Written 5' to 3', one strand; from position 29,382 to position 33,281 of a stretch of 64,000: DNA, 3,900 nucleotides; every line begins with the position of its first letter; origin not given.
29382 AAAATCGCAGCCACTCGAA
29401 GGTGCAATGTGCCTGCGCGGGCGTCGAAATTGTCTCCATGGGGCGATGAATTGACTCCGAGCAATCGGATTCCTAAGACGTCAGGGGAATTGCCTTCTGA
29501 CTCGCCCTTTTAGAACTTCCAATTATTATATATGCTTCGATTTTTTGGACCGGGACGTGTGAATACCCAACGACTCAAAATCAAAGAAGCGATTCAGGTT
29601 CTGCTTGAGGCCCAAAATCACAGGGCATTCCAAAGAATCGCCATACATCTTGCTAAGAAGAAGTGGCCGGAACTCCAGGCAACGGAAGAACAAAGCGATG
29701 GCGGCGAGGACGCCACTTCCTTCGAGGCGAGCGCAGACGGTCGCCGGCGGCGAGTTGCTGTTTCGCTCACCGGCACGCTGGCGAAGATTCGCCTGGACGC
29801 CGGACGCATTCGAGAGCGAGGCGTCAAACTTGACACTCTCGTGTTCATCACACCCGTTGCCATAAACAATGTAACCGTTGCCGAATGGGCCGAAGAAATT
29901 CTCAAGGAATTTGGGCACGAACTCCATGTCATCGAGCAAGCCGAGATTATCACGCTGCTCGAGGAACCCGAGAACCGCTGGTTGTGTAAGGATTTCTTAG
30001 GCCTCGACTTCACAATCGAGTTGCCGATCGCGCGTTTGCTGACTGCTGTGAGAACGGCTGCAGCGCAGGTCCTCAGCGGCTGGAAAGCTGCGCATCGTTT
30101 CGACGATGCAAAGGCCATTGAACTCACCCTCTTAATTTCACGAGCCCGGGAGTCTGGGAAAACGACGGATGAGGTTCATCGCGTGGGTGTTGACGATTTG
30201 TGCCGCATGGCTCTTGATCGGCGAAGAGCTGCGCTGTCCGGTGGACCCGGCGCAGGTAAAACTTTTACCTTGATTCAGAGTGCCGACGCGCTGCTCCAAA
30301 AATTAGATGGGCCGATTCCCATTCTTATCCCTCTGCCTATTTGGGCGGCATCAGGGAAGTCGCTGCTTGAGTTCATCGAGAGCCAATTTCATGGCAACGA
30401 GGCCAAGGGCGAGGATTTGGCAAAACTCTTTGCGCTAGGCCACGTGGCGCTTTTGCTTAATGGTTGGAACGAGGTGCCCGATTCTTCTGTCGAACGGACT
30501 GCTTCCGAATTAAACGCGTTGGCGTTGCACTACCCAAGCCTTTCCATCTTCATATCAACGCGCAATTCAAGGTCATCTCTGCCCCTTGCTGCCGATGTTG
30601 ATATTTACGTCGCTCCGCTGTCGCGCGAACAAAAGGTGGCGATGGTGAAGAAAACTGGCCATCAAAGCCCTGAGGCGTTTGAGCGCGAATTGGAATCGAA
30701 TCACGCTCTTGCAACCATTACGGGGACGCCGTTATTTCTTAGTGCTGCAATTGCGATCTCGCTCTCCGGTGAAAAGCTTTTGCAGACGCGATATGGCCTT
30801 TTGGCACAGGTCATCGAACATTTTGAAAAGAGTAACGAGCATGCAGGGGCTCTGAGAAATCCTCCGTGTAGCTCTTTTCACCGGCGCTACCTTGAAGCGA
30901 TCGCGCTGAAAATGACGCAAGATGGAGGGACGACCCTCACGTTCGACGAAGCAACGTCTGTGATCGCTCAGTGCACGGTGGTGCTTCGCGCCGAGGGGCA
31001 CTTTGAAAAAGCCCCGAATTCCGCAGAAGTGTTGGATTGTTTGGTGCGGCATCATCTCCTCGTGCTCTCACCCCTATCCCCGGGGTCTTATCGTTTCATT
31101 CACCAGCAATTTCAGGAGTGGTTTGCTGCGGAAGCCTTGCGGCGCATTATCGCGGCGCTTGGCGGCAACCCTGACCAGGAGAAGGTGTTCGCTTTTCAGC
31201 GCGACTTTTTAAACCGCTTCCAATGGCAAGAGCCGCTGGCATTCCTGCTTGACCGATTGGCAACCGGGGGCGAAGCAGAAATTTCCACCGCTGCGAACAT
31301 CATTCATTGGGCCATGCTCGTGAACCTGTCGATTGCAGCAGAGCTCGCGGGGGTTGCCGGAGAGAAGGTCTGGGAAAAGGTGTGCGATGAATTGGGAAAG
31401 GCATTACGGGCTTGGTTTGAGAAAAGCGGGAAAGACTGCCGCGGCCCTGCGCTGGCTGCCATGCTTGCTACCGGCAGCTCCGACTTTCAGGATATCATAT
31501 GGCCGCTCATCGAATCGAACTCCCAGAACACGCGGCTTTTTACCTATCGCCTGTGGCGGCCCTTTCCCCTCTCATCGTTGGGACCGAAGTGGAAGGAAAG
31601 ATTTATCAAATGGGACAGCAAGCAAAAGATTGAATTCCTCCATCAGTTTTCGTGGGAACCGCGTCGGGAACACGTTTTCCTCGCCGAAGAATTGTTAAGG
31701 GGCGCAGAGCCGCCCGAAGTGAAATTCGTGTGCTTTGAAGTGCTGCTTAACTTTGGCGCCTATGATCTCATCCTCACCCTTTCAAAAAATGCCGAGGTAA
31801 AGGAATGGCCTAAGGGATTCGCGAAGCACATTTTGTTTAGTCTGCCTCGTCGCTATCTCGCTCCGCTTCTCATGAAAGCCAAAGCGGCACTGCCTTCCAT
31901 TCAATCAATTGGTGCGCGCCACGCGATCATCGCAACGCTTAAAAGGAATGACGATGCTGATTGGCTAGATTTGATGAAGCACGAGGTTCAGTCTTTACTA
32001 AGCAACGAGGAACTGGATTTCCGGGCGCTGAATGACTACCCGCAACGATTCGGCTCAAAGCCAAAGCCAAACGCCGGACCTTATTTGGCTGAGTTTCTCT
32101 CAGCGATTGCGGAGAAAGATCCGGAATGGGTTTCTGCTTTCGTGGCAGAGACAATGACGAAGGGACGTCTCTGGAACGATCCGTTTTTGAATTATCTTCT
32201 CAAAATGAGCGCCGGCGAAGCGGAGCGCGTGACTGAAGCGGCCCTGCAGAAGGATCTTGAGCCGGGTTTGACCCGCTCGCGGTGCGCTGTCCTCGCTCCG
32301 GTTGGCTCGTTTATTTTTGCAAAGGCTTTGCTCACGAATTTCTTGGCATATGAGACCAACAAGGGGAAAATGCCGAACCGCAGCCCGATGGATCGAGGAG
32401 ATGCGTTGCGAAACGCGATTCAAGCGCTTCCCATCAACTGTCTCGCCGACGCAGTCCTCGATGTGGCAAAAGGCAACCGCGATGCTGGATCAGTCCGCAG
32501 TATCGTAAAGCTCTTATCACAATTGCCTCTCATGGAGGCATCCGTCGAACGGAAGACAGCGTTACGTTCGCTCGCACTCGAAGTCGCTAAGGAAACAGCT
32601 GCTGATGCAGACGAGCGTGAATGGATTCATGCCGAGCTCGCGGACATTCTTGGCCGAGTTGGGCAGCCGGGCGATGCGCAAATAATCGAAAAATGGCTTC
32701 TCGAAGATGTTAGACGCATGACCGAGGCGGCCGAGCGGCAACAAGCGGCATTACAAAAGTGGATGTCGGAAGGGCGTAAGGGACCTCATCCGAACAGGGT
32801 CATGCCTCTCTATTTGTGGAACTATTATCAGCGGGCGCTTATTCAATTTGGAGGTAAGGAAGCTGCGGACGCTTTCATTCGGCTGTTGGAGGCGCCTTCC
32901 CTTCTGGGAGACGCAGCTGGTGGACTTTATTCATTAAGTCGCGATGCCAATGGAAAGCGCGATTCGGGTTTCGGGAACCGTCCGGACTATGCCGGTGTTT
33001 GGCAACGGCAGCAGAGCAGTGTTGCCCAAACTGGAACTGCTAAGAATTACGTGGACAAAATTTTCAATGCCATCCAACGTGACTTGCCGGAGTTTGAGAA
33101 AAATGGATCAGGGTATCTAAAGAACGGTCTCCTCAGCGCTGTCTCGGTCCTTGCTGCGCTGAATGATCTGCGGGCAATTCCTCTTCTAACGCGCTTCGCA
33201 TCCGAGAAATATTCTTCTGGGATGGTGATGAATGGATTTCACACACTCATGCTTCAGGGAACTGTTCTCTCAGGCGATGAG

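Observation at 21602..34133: Three tandem giant genes (Mrr-like nuclease, STAND/NACHT NTPase, HEAT repeats) are essentially the only cargo of a tRNA-Thr island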

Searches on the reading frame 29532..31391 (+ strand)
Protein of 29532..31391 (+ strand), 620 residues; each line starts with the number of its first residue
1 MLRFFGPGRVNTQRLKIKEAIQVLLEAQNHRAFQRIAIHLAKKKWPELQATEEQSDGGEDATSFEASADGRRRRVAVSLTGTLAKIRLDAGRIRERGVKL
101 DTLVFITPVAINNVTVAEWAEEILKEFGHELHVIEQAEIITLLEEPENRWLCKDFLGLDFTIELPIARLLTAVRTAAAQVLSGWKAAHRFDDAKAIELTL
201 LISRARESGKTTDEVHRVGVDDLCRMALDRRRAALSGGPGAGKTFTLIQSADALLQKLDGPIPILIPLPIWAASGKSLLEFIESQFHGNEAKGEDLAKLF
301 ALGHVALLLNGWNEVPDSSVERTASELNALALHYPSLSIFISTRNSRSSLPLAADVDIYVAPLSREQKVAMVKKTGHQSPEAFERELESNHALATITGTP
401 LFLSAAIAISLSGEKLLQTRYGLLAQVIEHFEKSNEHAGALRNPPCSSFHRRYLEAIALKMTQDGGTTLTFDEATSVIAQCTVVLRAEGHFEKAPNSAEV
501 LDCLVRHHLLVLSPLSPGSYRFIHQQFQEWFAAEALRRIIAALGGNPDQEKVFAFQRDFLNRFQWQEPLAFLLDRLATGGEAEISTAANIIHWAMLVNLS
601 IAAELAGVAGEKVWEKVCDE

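Call 45: predict_structure(alignment_id=A1)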
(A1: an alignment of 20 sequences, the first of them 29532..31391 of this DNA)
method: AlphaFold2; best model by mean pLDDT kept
length: 620 residues; sequences in the alignment: 20
mean_pLDDT: 87.6   pTM: 0.71
mean pLDDT of the five models: 87.6, 86.6, 85.8, 84.3, 82.6
residues with pLDDT >= 90: 355; 70-90: 225; 50-70: 23; < 50: 17
segments of 3 or more residues with pLDDT < 50: 1-10, 206-212
pLDDT, mean of each block of 10 residues (from residue 1): 33 85 88 89 84 61 78 86 86 82 90 85 91 91 87 86 74 93 90 90 58 71 94 91 95 93 95 90 81 87 95 87 92 92 79 87 92 89 87 88 92 89 94 91 94 97 91 97 94 93 96 86 94 96 85 94 92 93 94 93 91 92
secondary structure, 60 per line:
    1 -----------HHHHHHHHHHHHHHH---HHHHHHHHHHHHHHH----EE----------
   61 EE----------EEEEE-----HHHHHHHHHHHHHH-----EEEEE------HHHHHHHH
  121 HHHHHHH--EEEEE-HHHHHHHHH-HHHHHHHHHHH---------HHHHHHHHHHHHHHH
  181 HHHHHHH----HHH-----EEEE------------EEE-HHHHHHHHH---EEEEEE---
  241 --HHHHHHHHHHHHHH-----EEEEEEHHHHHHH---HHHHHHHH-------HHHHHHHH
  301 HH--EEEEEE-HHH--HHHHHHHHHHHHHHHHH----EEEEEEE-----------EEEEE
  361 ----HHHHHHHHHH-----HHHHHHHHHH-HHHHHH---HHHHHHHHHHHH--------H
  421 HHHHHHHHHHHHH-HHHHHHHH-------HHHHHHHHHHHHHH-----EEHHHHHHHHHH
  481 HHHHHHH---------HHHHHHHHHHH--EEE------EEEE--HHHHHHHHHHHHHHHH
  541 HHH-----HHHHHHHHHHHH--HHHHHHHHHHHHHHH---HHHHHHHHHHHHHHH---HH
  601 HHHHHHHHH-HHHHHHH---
elements in order: H12-26 H30-44 E73-77 H83-96 E102-106 H113-127 E130-134 H136-144 H146-156 H166-187 E200-203 E216-218 H220-228 E232-237 H243-256 E262-267 H268-274 H278-285 H293-302 E305-310 H317-333 E338-344 E356-360 H365-374 H380-389 H391-396 H400-411 H420-433 H435-442 H450-463 H471-487 H497-507 E510-512 E519-522 H525-543 H549-560 H563-577 H581-595 H599-609 H611-617

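Call 49: fold_search(model_id=the predicted structure, library=pdb)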
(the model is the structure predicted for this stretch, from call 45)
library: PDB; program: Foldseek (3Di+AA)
matches with E <= 10: 1097; with E <= 0.001: 81
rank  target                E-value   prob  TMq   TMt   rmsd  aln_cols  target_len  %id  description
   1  5irm_C                7.5e-13  1.00  0.51  0.42   6.1       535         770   14  Crystal structure of rabbit NOD2 in an ADP-bound state (Crystal form2) (released 2016-06-29)
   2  4kxf_N                1.2e-12  1.00  0.51  0.37   5.8       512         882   13  Crystal structure of NLRC4 reveals its autoinhibition mechanism (released 2013-07-24)
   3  4kxf_B                1.2e-12  1.00  0.47  0.34   9.6       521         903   14  Crystal structure of NLRC4 reveals its autoinhibition mechanism (released 2013-07-24)
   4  4kxf_P                1.9e-12  1.00  0.47  0.35   8.8       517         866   14  Crystal structure of NLRC4 reveals its autoinhibition mechanism (released 2013-07-24)
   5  4kxf_F                2.2e-12  1.00  0.49  0.35   8.9       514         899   14  Crystal structure of NLRC4 reveals its autoinhibition mechanism (released 2013-07-24)
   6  4kxf_L                3.1e-12  1.00  0.49  0.35   7.5       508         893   14  Crystal structure of NLRC4 reveals its autoinhibition mechanism (released 2013-07-24)
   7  4kxf_D                4.4e-12  1.00  0.51  0.36   8.5       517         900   14  Crystal structure of NLRC4 reveals its autoinhibition mechanism (released 2013-07-24)
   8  5irm_A                4.8e-12  1.00  0.50  0.42   6.3       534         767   14  Crystal structure of rabbit NOD2 in an ADP-bound state (Crystal form2) (released 2016-06-29)
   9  4kxf_K                1.3e-11  1.00  0.49  0.35   8.6       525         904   14  Crystal structure of NLRC4 reveals its autoinhibition mechanism (released 2013-07-24)
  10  4kxf_H                1.9e-11  1.00  0.48  0.34   6.8       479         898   15  Crystal structure of NLRC4 reveals its autoinhibition mechanism (released 2013-07-24)
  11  5irl                  4.1e-11  1.00  0.47  0.40   6.0       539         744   14  Crystal structure of rabbit NOD2 SER mutant in an ADP-bound state (released 2016-06-29)
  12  8fvu_B                9.6e-11  1.00  0.30  0.21  13.4       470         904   15  Cryo-EM structure of human Needle/NAIP/NLRC4 (R288A) (released 2024-01-03)
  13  5irn                  1.2e-10  1.00  0.49  0.41   6.5       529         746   15  Crystal structure of rabbit NOD2 in an ADP-bound state (Crystal form1) (released 2016-06-29)
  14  6b5b_B                1.9e-10  1.00  0.32  0.23  13.1       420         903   16  Cryo-EM structure of the NAIP5-NLRC4-flagellin inflammasome (released 2017-11-15)
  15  8fvu_A                3.6e-10  1.00  0.32  0.16  14.7       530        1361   13  Cryo-EM structure of human Needle/NAIP/NLRC4 (R288A) (released 2024-01-03)
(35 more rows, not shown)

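Call 54: search_protein_families(library=pfam, alignment_id=A1, max_evalue=0.05)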
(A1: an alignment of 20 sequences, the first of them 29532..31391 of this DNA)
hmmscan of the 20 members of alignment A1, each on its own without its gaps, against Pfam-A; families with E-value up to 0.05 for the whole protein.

A. member 1, window:29532-31391:+ (620 aa): 1 family
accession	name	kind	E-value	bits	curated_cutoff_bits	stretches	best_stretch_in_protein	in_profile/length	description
PF13245.12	AAA_19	-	0.0072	17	25.1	0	225-257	6-38/134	AAA domain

B. families by the number of members that match (of 20 scanned): 23 families
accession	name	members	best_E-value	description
PF22726.1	NCAB2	19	2.5e-23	NACHT C-terminal Alpha/Beta 2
PF13481.12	AAA_25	15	0.00016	AAA domain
PF13646.12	HEAT_2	14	3.5e-10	HEAT repeats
PF13401.12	AAA_22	14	0.00019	AAA domain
PF20720.3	nSTAND3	11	0.0082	Novel STAND NTPase 3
PF13191.12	AAA_16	10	0.00084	AAA ATPase domain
PF05729.18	NACHT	8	5.6e-05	NACHT domain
PF25199.1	nSTAND_NTPase5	5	0.00017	Novel STAND NTPase 5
PF13604.12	AAA_30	5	0.009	AAA domain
PF13245.12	AAA_19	4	0.0072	AAA domain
PF13521.12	AAA_28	2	0.0013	AAA domain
PF03130.22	HEAT_PBS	1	0.0003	PBS lyase HEAT-like repeat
PF13238.12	AAA_18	1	0.0005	AAA domain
PF02985.28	HEAT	1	0.0037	HEAT repeat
PF20268.4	SBDS_C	1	0.009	SBDS protein, C-terminal domain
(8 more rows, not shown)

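Call 99: find_related_loci(query=A1, collection=viral_contigs, flank=8000)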
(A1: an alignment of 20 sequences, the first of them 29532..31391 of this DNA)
Query A1 (620 aa) in viral_contigs; peptide patterns used: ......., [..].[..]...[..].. (x = any residue, [..] = any of these).
600 stretches matched a pattern (row limit reached: there are more); 2 encode a relative of the query (tblastn E <= 1e-3); 2 distinct loci.
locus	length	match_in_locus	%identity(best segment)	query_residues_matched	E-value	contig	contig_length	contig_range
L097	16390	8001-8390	28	215-344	2e-8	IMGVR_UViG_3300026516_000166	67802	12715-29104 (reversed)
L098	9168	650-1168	25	237-404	4e-7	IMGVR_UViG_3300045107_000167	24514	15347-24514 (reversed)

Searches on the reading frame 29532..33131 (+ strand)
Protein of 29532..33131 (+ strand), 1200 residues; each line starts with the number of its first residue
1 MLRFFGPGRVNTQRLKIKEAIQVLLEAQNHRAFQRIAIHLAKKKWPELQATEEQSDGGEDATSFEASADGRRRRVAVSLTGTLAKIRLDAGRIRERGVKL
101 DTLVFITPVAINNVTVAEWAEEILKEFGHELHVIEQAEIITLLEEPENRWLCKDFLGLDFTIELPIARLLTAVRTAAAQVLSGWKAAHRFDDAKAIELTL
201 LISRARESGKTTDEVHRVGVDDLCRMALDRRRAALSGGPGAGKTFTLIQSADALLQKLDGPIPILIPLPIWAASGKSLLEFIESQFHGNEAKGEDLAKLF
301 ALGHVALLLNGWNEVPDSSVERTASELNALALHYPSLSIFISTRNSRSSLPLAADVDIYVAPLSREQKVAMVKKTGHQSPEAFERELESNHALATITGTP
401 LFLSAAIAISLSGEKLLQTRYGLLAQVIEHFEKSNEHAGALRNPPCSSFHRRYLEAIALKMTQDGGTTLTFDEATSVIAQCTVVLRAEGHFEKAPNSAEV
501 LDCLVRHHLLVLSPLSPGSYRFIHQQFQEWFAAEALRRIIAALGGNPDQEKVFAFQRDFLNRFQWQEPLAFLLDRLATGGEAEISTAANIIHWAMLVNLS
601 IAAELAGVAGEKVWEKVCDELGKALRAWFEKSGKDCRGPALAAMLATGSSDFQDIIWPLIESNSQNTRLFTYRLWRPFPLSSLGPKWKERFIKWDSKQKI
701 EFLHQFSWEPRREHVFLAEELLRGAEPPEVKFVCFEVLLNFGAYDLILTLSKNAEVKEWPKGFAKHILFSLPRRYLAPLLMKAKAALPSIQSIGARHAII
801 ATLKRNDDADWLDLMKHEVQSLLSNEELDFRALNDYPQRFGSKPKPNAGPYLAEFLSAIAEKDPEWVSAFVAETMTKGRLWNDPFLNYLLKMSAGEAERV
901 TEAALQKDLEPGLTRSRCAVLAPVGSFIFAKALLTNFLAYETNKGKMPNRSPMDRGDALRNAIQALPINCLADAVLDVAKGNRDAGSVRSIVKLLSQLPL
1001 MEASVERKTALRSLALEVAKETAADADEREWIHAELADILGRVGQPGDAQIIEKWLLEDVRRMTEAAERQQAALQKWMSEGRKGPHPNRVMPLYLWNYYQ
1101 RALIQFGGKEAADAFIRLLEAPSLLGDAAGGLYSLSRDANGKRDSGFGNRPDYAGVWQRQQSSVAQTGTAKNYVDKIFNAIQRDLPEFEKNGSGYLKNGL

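Call 92: search_protein_representatives(protein=window:29532-33131:+)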
Query: 1200 residues. Proteins with E-value up to 0.001 (for the whole library): 1869; up to 1e-10: 763; up to 1e-30: 418. The best 150 are listed.
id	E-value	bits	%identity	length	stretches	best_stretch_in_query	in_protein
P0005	0.0e+00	1285.3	52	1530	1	11-1194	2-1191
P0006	0.0e+00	1047.1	45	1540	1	12-1200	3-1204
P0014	2.5e-204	698.0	42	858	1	12-857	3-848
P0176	9.8e-187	639.7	45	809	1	511-1198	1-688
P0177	5.7e-180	617.3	35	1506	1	13-1136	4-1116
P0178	6.7e-160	550.9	32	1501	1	14-1134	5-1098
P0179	4.9e-157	541.4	30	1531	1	13-1188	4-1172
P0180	5.8e-154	531.2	31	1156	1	13-1171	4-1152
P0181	1.8e-140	486.5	32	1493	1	13-1159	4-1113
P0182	1.8e-134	466.7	34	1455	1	173-1137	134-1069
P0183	1.4e-127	443.8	33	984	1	17-905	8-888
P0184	6.9e-125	434.9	30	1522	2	13-820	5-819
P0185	1.6e-123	430.4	31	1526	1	172-1152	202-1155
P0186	1.6e-123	430.3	31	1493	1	171-1137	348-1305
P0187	4.2e-123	429.0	32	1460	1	166-1138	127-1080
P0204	5.3e-106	372.3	36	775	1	170-724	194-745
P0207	1.9e-105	370.5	31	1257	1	171-1064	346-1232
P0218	3.3e-102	359.8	33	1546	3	172-821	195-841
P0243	6.0e-92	325.8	30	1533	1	12-1134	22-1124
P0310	7.3e-57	209.6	30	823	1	168-759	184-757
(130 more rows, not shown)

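Call 93: search_protein_families(library=pfam, proteins=[P0186, P0207, P0185, P0204, P0218, P0182, P0310], max_evalue=0.001)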
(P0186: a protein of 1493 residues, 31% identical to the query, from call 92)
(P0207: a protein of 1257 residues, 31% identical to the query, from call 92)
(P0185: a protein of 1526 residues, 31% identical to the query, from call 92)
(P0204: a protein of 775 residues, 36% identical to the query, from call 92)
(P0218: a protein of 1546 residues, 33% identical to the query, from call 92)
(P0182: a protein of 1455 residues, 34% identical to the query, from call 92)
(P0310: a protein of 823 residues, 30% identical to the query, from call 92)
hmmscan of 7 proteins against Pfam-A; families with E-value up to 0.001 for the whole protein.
P0186 (1493 aa): 4 families
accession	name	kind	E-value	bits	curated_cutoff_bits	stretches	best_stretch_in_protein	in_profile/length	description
PF01048.26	PNP_UDP_1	-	4.7e-15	56.1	25.1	1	46-296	10-206/233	Phosphorylase superfamily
PF05729.18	NACHT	-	3.4e-08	33.9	26.7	1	409-551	2-162/167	NACHT domain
PF13191.12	AAA_16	-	0.00019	22.4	32.6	1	397-520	12-138/167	AAA ATPase domain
PF20720.3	nSTAND3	-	0.00024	21.3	27.2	1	398-441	8-51/155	Novel STAND NTPase 3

P0207 (1257 aa): 3 families
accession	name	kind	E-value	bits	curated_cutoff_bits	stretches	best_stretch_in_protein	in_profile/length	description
PF01048.26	PNP_UDP_1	-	2.7e-11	43.8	25.1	1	60-152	45-131/233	Phosphorylase superfamily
PF05729.18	NACHT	-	6.4e-05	23.3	26.7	1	404-542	3-160/167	NACHT domain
PF13401.12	AAA_22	-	0.00014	22.6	27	1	402-454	6-55/130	AAA domain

P0185 (1526 aa): 2 families
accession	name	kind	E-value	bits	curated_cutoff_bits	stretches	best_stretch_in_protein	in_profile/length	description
PF22726.1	NCAB2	-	1.2e-18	67.8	27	1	1439-1516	3-80/80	NACHT C-terminal Alpha/Beta 2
PF13646.12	HEAT_2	-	0.00025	21.7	27.7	0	1191-1213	23-45/88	HEAT repeats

P0204 (775 aa): 0 families

P0218 (1546 aa): 3 families
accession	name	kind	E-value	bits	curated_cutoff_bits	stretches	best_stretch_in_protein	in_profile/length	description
PF22726.1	NCAB2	-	3.3e-21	76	27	1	1462-1540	2-80/80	NACHT C-terminal Alpha/Beta 2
PF13646.12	HEAT_2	-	4.2e-05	24.2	27.7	0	709-777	6-74/88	HEAT repeats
PF20720.3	nSTAND3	-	0.00029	21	27.2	0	244-329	12-71/155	Novel STAND NTPase 3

P0182 (1455 aa): 2 families
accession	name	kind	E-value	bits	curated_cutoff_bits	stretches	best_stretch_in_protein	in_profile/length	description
PF22726.1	NCAB2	-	9.3e-11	42.5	27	1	1381-1441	12-73/80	NACHT C-terminal Alpha/Beta 2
PF05729.18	NACHT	-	8.7e-08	32.6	26.7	1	185-327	1-161/167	NACHT domain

P0310 (823 aa): 0 families
